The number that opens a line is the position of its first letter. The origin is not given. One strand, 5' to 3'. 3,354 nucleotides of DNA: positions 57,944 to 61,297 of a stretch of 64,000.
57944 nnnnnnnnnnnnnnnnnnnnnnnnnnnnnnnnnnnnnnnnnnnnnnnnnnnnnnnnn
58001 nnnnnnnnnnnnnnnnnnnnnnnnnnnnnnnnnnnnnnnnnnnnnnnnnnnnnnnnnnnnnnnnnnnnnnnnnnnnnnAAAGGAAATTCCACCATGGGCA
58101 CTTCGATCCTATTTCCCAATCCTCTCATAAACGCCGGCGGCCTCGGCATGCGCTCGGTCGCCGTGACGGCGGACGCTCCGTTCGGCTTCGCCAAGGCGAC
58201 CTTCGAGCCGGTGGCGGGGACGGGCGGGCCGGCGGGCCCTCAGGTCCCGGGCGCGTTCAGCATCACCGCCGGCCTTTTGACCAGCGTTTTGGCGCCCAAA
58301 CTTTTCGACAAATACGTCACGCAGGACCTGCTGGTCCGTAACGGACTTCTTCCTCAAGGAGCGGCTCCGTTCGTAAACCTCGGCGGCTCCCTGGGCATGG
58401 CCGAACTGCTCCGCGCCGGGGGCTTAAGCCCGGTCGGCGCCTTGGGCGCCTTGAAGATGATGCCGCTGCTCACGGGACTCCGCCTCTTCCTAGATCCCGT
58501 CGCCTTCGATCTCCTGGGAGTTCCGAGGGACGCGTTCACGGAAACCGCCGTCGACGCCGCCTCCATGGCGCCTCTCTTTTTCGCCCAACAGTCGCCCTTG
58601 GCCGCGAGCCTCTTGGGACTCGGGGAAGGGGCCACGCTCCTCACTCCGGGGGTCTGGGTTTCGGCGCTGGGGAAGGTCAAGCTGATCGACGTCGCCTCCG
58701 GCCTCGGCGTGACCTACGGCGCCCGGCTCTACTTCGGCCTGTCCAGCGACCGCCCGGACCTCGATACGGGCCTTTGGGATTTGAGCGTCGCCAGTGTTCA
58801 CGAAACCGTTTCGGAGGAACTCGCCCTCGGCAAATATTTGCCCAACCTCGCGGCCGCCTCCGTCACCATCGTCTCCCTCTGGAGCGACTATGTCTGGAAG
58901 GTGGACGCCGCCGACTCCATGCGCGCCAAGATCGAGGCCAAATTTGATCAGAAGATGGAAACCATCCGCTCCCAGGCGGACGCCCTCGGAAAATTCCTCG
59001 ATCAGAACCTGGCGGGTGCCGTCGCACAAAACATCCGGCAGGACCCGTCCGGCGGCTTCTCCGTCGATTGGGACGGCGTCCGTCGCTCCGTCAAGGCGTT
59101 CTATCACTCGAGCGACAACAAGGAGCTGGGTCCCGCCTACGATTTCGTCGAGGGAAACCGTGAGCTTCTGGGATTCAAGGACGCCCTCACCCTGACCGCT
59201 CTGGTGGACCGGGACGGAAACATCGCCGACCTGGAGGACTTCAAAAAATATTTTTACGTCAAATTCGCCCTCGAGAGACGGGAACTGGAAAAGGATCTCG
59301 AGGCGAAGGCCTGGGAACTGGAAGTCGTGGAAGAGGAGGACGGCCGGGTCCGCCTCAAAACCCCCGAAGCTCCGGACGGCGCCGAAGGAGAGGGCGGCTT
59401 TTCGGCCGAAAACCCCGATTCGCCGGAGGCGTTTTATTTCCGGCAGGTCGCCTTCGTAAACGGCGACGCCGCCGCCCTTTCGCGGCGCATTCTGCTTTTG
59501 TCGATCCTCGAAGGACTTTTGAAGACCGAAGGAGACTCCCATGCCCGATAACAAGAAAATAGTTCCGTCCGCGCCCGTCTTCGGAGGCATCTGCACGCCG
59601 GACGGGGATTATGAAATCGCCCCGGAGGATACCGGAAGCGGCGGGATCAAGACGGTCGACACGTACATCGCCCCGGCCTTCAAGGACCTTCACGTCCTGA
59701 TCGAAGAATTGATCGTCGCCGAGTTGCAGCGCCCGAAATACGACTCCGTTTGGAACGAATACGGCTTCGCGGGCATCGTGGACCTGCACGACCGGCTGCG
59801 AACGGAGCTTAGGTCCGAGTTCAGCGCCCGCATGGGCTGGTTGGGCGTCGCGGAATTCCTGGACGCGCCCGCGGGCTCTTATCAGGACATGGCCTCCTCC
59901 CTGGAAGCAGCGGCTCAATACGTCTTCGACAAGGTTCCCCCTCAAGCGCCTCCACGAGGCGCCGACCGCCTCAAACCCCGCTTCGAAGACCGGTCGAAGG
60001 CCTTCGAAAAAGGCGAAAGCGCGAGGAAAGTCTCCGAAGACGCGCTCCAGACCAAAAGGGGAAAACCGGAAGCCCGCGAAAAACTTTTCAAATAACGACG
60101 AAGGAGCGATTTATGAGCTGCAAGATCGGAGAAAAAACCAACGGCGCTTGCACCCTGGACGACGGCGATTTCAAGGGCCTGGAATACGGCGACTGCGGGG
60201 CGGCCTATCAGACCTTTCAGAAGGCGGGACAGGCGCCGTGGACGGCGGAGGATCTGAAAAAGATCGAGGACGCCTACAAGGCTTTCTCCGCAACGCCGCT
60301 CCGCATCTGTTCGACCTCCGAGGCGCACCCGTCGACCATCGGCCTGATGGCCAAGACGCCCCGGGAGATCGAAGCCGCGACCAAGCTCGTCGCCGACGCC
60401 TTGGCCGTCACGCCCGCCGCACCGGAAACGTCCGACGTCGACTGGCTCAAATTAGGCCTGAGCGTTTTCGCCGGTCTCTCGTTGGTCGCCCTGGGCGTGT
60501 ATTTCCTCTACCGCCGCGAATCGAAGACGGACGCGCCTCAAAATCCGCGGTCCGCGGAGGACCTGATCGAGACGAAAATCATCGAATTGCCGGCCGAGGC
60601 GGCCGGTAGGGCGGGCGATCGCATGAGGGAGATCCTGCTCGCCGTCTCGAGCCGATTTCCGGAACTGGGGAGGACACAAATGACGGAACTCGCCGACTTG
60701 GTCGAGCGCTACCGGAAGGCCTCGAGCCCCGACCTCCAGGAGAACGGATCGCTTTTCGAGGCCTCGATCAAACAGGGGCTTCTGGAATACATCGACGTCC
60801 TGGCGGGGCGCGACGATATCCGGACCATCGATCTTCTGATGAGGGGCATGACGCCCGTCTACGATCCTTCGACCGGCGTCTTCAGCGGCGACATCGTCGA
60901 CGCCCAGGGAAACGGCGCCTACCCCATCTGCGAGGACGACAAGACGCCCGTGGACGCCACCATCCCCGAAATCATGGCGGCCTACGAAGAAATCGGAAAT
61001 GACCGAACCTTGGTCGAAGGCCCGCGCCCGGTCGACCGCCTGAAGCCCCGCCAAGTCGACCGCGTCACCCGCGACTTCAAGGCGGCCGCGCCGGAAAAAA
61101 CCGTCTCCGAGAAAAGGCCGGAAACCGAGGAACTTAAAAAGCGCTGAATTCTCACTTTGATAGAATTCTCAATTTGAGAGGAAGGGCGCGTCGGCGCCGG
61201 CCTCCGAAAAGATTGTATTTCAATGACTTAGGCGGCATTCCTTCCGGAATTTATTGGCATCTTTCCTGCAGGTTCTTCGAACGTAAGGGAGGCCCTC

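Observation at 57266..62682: Sigma-54-driven cluster of five uncharacterised membrane/secreted proteins, candidate novel system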

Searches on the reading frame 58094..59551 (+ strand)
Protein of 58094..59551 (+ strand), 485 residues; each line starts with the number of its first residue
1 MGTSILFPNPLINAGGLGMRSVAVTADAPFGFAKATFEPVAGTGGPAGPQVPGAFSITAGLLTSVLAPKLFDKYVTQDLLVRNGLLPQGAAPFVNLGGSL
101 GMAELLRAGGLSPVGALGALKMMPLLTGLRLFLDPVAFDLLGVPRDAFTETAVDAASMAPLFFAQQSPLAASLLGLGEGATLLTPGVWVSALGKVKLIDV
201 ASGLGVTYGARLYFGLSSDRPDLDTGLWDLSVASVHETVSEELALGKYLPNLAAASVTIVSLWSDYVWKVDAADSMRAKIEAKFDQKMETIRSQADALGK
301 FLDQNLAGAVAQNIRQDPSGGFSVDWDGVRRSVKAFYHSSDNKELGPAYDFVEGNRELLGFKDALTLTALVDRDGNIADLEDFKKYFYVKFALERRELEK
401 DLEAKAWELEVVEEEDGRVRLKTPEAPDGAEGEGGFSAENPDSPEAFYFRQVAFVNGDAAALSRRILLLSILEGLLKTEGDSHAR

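Call 4: search_protein_families(library=pfam, proteins=[window:58094-59551:+], max_evalue=1)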
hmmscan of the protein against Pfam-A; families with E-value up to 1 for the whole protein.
window:58094-59551:+ (485 aa): 1 family
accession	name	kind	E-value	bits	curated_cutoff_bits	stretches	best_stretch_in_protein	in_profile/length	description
PF13670.12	PepSY_2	-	0.16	12.4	24.3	0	265-287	52-75/83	Peptidase propeptide and YPEB domain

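Call 5: search_protein_families(library=ncbifam, proteins=[window:58094-59551:+], max_evalue=1)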
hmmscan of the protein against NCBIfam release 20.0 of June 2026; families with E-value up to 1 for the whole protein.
window:58094-59551:+ (485 aa): 1 family
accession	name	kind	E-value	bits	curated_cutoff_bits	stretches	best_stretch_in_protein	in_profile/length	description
NF035934.1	ESAT6_2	subfamily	0.063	13.5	100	1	266-305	40-78/96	pore-forming ESAT-6 family protein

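Call 32: search_protein_families(library=pfam, proteins=[P0021, L001:11311-12306:+, L001:1362-5417:+, L001:5414-6661:-, L001:6729-8810:+, L001:1054-1365:+, P0008], max_evalue=0.1)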
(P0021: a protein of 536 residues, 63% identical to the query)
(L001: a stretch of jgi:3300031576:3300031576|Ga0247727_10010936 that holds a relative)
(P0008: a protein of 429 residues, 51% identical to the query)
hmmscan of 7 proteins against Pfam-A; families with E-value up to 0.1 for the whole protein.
P0021 (536 aa): 1 family
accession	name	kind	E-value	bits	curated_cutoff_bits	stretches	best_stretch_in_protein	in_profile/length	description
PF00498.31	FHA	-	0.0015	19.4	20.7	1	326-389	15-67/67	FHA domain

L001:11311-12306:+ (331 aa): 0 families

L001:1362-5417:+ (1351 aa): 3 families
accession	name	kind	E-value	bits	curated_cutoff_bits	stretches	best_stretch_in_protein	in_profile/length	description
PF14182.11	YgaB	-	0.014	16.3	27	1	1128-1162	43-76/77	YgaB-like protein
PF20392.3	DUF6687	-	0.061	12.9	27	0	806-917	94-206/339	Family of unknown function (DUF6687)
PF02954.25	HTH_8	-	0.07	13.3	22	0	753-777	8-32/42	Bacterial regulatory protein, Fis family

L001:5414-6661:- (415 aa): 0 families

L001:6729-8810:+ (693 aa): 11 families
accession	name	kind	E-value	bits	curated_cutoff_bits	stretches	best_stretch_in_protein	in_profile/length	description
PF13424.12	TPR_12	-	8.4e-11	42.3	30.1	1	97-162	8-75/77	Tetratricopeptide repeat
PF17874.7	TPR_MalT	-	2.1e-06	27.7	45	1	131-207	39-115/336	MalT-like TPR region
PF07719.23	TPR_2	-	5.6e-06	26.5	27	0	438-462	3-27/34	Tetratricopeptide repeat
PF13374.12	TPR_10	-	7.9e-06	26.2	27.5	0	131-164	1-34/42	Tetratricopeptide repeat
PF14559.12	TPR_19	-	0.00029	21.5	25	0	182-239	1-53/68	Tetratricopeptide repeat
PF13174.12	TPR_6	-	0.0018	19.2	26.3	0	134-160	2-28/33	Tetratricopeptide repeat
PF13428.12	TPR_14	-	0.0034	18.4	23.5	0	134-161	3-30/44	Tetratricopeptide repeat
PF09543.15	DUF2379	-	0.0091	16.9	21.1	0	134-194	35-92/116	Protein of unknown function (DUF2379)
PF05524.18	PEP-utilisers_N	-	0.02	15.5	24.4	0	110-210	6-83/121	PEP-utilising enzyme, N-terminal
PF01535.26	PPR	-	0.026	15.2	25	0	253-269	9-25/31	PPR repeat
PF00515.34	TPR_1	-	0.031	14.5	27.8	0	439-462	4-27/34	Tetratricopeptide repeat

L001:1054-1365:+ (103 aa): 0 families

P0008 (429 aa): 5 families
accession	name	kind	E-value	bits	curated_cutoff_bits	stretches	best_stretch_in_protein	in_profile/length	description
PF07676.18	PD40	-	0.00012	22.4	20.9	0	252-270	13-32/38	WD40-like Beta Propeller Repeat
PF23416.1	DUF7107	-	0.0029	18.3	24.6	1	406-426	26-46/48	Domain of unknown function (DUF7107)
PF01683.23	EB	-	0.0036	17.8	24.3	1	399-427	12-40/52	EB module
PF04706.18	Dickkopf_N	-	0.051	14.3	25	1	406-426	30-50/51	Dickkopf N-terminal cysteine-rich region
PF00095.26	WAP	-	0.069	13.9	20.8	0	403-426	11-34/41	WAP-type (Whey Acidic Protein) 'four-disulfide core'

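Call 43: search_protein_families(library=padloc, proteins=[P0001, P0002, P0003, P0004, P0005, P0007, P0021], max_evalue=0.1)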
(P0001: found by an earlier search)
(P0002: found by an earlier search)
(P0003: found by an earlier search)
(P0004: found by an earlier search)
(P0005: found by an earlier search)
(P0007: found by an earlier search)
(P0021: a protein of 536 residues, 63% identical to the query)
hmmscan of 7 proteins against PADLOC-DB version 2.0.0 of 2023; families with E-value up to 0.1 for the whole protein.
P0001 (222 aa): 0 families

P0002 (485 aa): 0 families

P0003 (184 aa): 0 families

P0004 (344 aa): 0 families

P0005 (460 aa): 0 families

P0007 (291 aa): 0 families

P0021 (536 aa): 0 families

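Call 44: search_protein_families(library=phrogs, proteins=[P0001, P0002, P0003, P0004, P0005, P0007, P0021], max_evalue=0.1)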
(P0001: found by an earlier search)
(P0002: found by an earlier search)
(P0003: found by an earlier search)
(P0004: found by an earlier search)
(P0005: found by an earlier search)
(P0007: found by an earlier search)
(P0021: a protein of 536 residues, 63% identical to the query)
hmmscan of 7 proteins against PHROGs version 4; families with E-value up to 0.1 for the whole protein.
P0001 (222 aa): 0 families

P0002 (485 aa): 0 families

P0003 (184 aa): 0 families

P0004 (344 aa): 0 families

P0005 (460 aa): 1 family
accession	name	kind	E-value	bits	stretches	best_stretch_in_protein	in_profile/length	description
phrog_5725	-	other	0.025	14.1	1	28-48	26-47/540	chaperonin groEL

P0007 (291 aa): 0 families

P0021 (536 aa): 0 families

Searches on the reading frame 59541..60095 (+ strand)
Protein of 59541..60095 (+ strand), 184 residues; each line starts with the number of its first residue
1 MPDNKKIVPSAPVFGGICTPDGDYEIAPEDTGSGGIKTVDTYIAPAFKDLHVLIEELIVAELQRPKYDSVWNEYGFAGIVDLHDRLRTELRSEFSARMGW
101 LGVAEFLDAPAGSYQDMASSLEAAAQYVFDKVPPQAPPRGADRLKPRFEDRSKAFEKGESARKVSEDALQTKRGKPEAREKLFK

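Call 4: search_protein_families(library=pfam, proteins=[window:59541-60095:+], max_evalue=1)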
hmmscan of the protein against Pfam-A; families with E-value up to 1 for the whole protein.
window:59541-60095:+ (184 aa): 1 family
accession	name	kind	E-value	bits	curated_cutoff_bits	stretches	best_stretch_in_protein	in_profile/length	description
PF07366.18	SnoaL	-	0.089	13.1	28.4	0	113-156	12-55/126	SnoaL-like polyketide cyclase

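Call 5: search_protein_families(library=ncbifam, proteins=[window:59541-60095:+], max_evalue=1)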
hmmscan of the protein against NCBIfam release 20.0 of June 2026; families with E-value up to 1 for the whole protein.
window:59541-60095:+ (184 aa): 0 families

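Call 32: search_protein_families(library=pfam, proteins=[P0021, L001:11311-12306:+, L001:1362-5417:+, L001:5414-6661:-, L001:6729-8810:+, L001:1054-1365:+, P0008], max_evalue=0.1)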
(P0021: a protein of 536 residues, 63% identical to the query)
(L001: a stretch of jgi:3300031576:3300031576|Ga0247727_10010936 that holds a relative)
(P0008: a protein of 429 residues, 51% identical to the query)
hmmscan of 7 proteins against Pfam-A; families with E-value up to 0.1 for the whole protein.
P0021 (536 aa): 1 family
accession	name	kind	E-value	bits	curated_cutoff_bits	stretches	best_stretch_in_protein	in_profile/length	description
PF00498.31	FHA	-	0.0015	19.4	20.7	1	326-389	15-67/67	FHA domain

L001:11311-12306:+ (331 aa): 0 families

L001:1362-5417:+ (1351 aa): 3 families
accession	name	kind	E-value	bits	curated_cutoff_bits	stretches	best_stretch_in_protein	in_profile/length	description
PF14182.11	YgaB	-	0.014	16.3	27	1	1128-1162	43-76/77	YgaB-like protein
PF20392.3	DUF6687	-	0.061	12.9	27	0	806-917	94-206/339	Family of unknown function (DUF6687)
PF02954.25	HTH_8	-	0.07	13.3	22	0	753-777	8-32/42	Bacterial regulatory protein, Fis family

L001:5414-6661:- (415 aa): 0 families

L001:6729-8810:+ (693 aa): 11 families
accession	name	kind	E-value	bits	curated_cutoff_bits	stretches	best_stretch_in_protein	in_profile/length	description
PF13424.12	TPR_12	-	8.4e-11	42.3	30.1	1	97-162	8-75/77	Tetratricopeptide repeat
PF17874.7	TPR_MalT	-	2.1e-06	27.7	45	1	131-207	39-115/336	MalT-like TPR region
PF07719.23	TPR_2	-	5.6e-06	26.5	27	0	438-462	3-27/34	Tetratricopeptide repeat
PF13374.12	TPR_10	-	7.9e-06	26.2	27.5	0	131-164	1-34/42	Tetratricopeptide repeat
PF14559.12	TPR_19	-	0.00029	21.5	25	0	182-239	1-53/68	Tetratricopeptide repeat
PF13174.12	TPR_6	-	0.0018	19.2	26.3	0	134-160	2-28/33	Tetratricopeptide repeat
PF13428.12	TPR_14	-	0.0034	18.4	23.5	0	134-161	3-30/44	Tetratricopeptide repeat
PF09543.15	DUF2379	-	0.0091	16.9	21.1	0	134-194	35-92/116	Protein of unknown function (DUF2379)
PF05524.18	PEP-utilisers_N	-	0.02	15.5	24.4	0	110-210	6-83/121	PEP-utilising enzyme, N-terminal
PF01535.26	PPR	-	0.026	15.2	25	0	253-269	9-25/31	PPR repeat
PF00515.34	TPR_1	-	0.031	14.5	27.8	0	439-462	4-27/34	Tetratricopeptide repeat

L001:1054-1365:+ (103 aa): 0 families

P0008 (429 aa): 5 families
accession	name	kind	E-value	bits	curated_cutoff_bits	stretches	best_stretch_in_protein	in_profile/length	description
PF07676.18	PD40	-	0.00012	22.4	20.9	0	252-270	13-32/38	WD40-like Beta Propeller Repeat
PF23416.1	DUF7107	-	0.0029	18.3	24.6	1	406-426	26-46/48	Domain of unknown function (DUF7107)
PF01683.23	EB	-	0.0036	17.8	24.3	1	399-427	12-40/52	EB module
PF04706.18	Dickkopf_N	-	0.051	14.3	25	1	406-426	30-50/51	Dickkopf N-terminal cysteine-rich region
PF00095.26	WAP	-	0.069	13.9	20.8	0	403-426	11-34/41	WAP-type (Whey Acidic Protein) 'four-disulfide core'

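Call 43: search_protein_families(library=padloc, proteins=[P0001, P0002, P0003, P0004, P0005, P0007, P0021], max_evalue=0.1)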
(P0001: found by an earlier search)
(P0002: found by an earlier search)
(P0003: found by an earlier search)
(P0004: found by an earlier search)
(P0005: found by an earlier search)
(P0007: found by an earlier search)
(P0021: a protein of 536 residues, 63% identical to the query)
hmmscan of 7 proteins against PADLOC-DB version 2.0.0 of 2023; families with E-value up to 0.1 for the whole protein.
P0001 (222 aa): 0 families

P0002 (485 aa): 0 families

P0003 (184 aa): 0 families

P0004 (344 aa): 0 families

P0005 (460 aa): 0 families

P0007 (291 aa): 0 families

P0021 (536 aa): 0 families

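Call 44: search_protein_families(library=phrogs, proteins=[P0001, P0002, P0003, P0004, P0005, P0007, P0021], max_evalue=0.1)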
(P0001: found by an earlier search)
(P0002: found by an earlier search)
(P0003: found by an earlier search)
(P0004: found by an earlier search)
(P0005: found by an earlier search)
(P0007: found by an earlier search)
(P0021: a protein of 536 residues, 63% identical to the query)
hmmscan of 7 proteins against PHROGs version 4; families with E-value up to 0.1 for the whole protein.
P0001 (222 aa): 0 families

P0002 (485 aa): 0 families

P0003 (184 aa): 0 families

P0004 (344 aa): 0 families

P0005 (460 aa): 1 family
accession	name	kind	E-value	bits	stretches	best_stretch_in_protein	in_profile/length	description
phrog_5725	-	other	0.025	14.1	1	28-48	26-47/540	chaperonin groEL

P0007 (291 aa): 0 families

P0021 (536 aa): 0 families

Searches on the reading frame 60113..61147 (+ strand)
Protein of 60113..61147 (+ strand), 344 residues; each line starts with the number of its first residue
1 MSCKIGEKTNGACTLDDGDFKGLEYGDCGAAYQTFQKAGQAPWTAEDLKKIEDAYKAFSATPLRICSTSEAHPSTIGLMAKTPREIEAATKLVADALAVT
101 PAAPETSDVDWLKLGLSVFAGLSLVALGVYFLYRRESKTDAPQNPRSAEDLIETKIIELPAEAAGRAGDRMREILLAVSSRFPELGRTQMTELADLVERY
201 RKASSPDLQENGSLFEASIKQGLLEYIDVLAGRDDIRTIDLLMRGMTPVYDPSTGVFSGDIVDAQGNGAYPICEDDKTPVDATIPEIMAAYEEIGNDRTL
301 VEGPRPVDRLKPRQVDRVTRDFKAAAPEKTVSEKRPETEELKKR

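Call 4: search_protein_families(library=pfam, proteins=[window:60113-61147:+], max_evalue=1)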
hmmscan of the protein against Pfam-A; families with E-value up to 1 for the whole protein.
window:60113-61147:+ (344 aa): 1 family
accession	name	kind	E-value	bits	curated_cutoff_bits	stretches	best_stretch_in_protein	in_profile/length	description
PF01708.21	Gemini_mov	-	0.16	12.2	25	1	98-132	21-53/92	Geminivirus putative movement protein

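Call 5: search_protein_families(library=ncbifam, proteins=[window:60113-61147:+], max_evalue=1)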
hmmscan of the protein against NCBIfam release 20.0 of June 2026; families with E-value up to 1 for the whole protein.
window:60113-61147:+ (344 aa): 0 families

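Call 32: search_protein_families(library=pfam, proteins=[P0021, L001:11311-12306:+, L001:1362-5417:+, L001:5414-6661:-, L001:6729-8810:+, L001:1054-1365:+, P0008], max_evalue=0.1)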
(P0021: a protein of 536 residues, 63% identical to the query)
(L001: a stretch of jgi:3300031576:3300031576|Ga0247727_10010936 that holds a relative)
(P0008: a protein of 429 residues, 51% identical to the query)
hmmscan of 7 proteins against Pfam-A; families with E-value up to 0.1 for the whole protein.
P0021 (536 aa): 1 family
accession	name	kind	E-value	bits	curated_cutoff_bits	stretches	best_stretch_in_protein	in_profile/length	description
PF00498.31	FHA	-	0.0015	19.4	20.7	1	326-389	15-67/67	FHA domain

L001:11311-12306:+ (331 aa): 0 families

L001:1362-5417:+ (1351 aa): 3 families
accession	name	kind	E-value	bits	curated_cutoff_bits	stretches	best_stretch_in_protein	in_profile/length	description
PF14182.11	YgaB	-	0.014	16.3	27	1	1128-1162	43-76/77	YgaB-like protein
PF20392.3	DUF6687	-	0.061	12.9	27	0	806-917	94-206/339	Family of unknown function (DUF6687)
PF02954.25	HTH_8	-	0.07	13.3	22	0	753-777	8-32/42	Bacterial regulatory protein, Fis family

L001:5414-6661:- (415 aa): 0 families

L001:6729-8810:+ (693 aa): 11 families
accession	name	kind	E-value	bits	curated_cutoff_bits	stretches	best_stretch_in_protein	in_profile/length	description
PF13424.12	TPR_12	-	8.4e-11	42.3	30.1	1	97-162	8-75/77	Tetratricopeptide repeat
PF17874.7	TPR_MalT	-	2.1e-06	27.7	45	1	131-207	39-115/336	MalT-like TPR region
PF07719.23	TPR_2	-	5.6e-06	26.5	27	0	438-462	3-27/34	Tetratricopeptide repeat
PF13374.12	TPR_10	-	7.9e-06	26.2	27.5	0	131-164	1-34/42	Tetratricopeptide repeat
PF14559.12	TPR_19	-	0.00029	21.5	25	0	182-239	1-53/68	Tetratricopeptide repeat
PF13174.12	TPR_6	-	0.0018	19.2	26.3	0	134-160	2-28/33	Tetratricopeptide repeat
PF13428.12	TPR_14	-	0.0034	18.4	23.5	0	134-161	3-30/44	Tetratricopeptide repeat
PF09543.15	DUF2379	-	0.0091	16.9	21.1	0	134-194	35-92/116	Protein of unknown function (DUF2379)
PF05524.18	PEP-utilisers_N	-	0.02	15.5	24.4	0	110-210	6-83/121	PEP-utilising enzyme, N-terminal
PF01535.26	PPR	-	0.026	15.2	25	0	253-269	9-25/31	PPR repeat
PF00515.34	TPR_1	-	0.031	14.5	27.8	0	439-462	4-27/34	Tetratricopeptide repeat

L001:1054-1365:+ (103 aa): 0 families

P0008 (429 aa): 5 families
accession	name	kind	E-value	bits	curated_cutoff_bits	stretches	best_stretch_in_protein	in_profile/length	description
PF07676.18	PD40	-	0.00012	22.4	20.9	0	252-270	13-32/38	WD40-like Beta Propeller Repeat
PF23416.1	DUF7107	-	0.0029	18.3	24.6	1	406-426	26-46/48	Domain of unknown function (DUF7107)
PF01683.23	EB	-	0.0036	17.8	24.3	1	399-427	12-40/52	EB module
PF04706.18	Dickkopf_N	-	0.051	14.3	25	1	406-426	30-50/51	Dickkopf N-terminal cysteine-rich region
PF00095.26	WAP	-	0.069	13.9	20.8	0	403-426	11-34/41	WAP-type (Whey Acidic Protein) 'four-disulfide core'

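Call 43: search_protein_families(library=padloc, proteins=[P0001, P0002, P0003, P0004, P0005, P0007, P0021], max_evalue=0.1)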
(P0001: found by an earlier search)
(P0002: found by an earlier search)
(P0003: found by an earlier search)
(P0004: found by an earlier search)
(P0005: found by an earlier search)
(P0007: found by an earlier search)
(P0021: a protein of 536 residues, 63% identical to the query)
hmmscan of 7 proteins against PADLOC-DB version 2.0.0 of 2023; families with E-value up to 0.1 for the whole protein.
P0001 (222 aa): 0 families

P0002 (485 aa): 0 families

P0003 (184 aa): 0 families

P0004 (344 aa): 0 families

P0005 (460 aa): 0 families

P0007 (291 aa): 0 families

P0021 (536 aa): 0 families

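Call 44: search_protein_families(library=phrogs, proteins=[P0001, P0002, P0003, P0004, P0005, P0007, P0021], max_evalue=0.1)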
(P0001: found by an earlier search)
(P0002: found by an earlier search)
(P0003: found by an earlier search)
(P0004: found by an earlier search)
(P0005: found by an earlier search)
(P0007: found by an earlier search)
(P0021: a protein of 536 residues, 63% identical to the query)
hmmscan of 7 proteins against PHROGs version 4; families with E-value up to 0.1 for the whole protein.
P0001 (222 aa): 0 families

P0002 (485 aa): 0 families

P0003 (184 aa): 0 families

P0004 (344 aa): 0 families

P0005 (460 aa): 1 family
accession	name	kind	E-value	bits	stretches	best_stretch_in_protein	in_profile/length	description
phrog_5725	-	other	0.025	14.1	1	28-48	26-47/540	chaperonin groEL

P0007 (291 aa): 0 families

P0021 (536 aa): 0 families
